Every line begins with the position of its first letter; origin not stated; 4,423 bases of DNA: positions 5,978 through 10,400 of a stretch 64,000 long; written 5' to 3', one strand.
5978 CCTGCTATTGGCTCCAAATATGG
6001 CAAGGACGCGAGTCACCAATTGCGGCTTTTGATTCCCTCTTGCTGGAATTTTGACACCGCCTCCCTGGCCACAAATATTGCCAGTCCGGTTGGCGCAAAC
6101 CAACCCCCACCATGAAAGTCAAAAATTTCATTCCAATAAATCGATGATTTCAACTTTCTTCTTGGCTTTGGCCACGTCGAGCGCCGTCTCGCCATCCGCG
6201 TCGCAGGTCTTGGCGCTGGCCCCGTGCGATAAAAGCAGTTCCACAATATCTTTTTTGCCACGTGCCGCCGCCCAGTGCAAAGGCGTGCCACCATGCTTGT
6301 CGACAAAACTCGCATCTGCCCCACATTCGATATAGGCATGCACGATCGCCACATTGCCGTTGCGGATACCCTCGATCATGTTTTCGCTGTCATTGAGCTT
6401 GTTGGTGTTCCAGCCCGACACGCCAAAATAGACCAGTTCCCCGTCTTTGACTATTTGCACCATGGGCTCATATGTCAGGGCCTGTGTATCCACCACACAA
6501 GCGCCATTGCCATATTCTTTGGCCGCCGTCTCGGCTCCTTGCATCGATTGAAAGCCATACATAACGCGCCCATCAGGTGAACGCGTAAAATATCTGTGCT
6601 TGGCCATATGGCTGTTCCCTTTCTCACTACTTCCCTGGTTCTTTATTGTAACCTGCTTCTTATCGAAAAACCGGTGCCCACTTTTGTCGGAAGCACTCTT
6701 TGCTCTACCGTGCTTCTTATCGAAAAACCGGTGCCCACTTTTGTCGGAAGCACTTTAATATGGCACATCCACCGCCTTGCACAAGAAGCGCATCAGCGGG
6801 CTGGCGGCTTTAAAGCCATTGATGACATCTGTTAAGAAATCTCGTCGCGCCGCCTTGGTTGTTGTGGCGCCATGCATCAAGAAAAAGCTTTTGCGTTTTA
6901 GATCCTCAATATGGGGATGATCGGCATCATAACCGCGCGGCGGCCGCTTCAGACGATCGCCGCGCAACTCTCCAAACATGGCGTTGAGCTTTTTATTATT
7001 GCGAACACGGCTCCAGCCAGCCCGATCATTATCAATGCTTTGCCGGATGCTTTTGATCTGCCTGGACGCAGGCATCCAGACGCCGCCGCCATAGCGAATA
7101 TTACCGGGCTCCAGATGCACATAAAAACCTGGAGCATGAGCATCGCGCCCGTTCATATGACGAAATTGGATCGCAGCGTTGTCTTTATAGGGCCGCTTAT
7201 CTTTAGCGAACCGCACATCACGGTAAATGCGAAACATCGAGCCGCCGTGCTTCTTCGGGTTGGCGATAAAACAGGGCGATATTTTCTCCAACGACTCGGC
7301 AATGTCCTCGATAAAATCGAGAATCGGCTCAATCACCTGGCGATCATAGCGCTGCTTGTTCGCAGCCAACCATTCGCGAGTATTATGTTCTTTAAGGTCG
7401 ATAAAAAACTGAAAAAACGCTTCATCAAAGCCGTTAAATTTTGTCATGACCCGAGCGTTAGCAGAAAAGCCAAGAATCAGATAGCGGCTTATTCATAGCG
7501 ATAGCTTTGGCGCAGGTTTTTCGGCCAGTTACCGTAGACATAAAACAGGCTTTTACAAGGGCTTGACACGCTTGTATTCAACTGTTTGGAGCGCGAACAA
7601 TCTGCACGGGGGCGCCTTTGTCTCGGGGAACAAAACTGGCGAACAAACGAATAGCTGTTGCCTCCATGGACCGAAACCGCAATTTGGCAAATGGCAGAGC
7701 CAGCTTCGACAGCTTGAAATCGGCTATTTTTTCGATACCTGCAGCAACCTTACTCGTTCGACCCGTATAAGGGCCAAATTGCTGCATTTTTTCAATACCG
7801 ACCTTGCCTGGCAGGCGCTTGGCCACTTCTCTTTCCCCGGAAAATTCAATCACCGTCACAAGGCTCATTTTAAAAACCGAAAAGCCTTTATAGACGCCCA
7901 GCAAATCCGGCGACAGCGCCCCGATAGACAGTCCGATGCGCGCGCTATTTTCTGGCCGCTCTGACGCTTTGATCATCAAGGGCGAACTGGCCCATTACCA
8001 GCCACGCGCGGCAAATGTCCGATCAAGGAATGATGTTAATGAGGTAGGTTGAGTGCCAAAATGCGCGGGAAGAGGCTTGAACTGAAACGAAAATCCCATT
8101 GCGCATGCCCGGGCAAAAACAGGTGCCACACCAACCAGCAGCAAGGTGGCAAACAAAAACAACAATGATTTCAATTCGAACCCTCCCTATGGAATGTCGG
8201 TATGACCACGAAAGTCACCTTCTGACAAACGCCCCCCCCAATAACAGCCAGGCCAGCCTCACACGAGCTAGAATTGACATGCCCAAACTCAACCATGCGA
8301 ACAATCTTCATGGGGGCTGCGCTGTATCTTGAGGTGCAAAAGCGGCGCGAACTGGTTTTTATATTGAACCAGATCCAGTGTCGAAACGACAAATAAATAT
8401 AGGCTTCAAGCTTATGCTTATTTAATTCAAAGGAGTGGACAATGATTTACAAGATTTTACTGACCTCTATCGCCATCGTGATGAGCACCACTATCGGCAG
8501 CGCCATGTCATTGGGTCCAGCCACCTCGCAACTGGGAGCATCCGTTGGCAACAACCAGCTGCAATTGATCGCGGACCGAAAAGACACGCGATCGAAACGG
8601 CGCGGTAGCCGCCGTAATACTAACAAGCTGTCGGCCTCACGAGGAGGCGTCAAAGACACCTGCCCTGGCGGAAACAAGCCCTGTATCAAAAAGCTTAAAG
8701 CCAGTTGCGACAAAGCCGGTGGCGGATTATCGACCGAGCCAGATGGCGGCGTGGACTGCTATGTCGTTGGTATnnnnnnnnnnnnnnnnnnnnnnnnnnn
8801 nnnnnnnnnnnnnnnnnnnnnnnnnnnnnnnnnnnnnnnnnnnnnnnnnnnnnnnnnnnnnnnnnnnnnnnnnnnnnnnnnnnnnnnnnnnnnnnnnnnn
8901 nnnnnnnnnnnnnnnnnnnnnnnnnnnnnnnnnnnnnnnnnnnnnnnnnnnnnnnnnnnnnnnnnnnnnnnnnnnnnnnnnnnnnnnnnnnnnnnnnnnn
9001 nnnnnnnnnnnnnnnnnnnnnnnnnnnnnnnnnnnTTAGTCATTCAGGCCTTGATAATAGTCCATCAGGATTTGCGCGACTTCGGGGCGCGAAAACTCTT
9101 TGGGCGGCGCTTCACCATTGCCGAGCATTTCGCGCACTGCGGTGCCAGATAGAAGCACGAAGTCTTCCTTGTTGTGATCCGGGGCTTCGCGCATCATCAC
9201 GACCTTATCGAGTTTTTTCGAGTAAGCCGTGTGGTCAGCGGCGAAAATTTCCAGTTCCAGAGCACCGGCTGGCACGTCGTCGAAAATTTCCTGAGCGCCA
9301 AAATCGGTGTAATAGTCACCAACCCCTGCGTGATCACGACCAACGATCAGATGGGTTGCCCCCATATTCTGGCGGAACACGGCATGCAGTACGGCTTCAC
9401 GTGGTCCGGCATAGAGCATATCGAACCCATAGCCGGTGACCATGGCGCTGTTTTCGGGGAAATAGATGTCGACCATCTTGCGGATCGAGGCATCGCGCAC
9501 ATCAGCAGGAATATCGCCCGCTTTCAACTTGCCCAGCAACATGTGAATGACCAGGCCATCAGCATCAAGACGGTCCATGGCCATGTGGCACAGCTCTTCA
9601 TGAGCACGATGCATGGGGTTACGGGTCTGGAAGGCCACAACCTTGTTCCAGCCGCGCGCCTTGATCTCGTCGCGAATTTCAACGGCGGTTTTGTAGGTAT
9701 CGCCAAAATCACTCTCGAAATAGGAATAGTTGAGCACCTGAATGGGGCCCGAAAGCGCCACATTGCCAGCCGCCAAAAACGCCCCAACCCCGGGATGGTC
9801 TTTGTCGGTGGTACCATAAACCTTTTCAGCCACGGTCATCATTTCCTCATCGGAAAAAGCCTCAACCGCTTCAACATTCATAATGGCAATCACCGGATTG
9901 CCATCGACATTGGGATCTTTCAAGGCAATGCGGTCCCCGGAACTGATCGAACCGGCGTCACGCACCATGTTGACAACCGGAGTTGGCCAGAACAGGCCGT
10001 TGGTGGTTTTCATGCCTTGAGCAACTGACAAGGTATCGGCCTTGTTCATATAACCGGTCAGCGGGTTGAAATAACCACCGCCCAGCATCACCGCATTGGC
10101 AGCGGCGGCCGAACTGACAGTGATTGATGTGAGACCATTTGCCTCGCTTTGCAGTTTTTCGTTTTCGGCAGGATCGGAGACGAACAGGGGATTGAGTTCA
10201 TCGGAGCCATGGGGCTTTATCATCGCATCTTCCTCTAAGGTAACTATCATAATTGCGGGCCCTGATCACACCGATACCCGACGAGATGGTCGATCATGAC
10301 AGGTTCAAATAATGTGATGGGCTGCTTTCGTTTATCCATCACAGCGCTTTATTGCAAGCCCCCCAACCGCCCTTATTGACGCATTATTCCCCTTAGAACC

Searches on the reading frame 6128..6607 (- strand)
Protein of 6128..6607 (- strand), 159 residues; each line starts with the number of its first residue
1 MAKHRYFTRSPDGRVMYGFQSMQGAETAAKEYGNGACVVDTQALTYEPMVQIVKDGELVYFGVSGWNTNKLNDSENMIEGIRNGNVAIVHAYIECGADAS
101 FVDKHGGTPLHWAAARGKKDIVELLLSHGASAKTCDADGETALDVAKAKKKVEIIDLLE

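Call 67: search_protein_families(library=pfam, proteins=[window:6128-6607:-], max_evalue=0.01)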
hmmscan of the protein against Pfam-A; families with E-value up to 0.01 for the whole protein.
window:6128-6607:- (159 aa): 6 families
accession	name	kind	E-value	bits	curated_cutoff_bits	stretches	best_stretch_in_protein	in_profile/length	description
PF12796.13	Ank_2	-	1.4e-14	54.8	27.3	1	81-158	5-79/90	Ankyrin repeats (3 copies)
PF13637.12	Ank_4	-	5.2e-14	52.5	22.7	2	110-158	1-49/50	Ankyrin repeats (many copies)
PF00023.36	Ank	-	5.2e-12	45.8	21.1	1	105-131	1-27/33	Ankyrin repeat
PF13606.12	Ank_3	-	1.9e-10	40.4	22.3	1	105-131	1-27/30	Ankyrin repeat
PF13857.12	Ank_5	-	4.3e-09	37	27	1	93-146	2-56/56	Ankyrin repeats (many copies)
PF24521.3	Ank_KRIT1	-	9.6e-05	22.6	80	1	69-151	42-130/149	KRIT1 ankyrin-repeats domain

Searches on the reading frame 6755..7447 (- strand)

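Call 67: search_protein_families(library=pfam, proteins=[window:6755-7447:-], max_evalue=0.01)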
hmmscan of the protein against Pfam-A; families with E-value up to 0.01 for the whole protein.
window:6755-7447:- (230 aa): 1 family
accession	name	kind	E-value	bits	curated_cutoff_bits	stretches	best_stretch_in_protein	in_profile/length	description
PF09365.15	DUF2461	-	5.4e-66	222.9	22.8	1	11-221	2-208/208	Conserved hypothetical protein (DUF2461)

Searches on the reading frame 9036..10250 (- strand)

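Call 69: search_protein_families(library=pfam, proteins=[window:9036-10250:-], max_evalue=0.00001)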
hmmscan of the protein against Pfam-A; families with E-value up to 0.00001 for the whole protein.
window:9036-10250:- (404 aa): 2 families
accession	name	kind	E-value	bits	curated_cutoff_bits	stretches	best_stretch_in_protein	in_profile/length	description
PF01747.23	ATP-sulfurylase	-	6e-76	255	24.3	1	186-397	4-211/212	ATP-sulfurylase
PF14306.12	PUA_2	-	2.1e-37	128.6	27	1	11-174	1-158/159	PUA-like domain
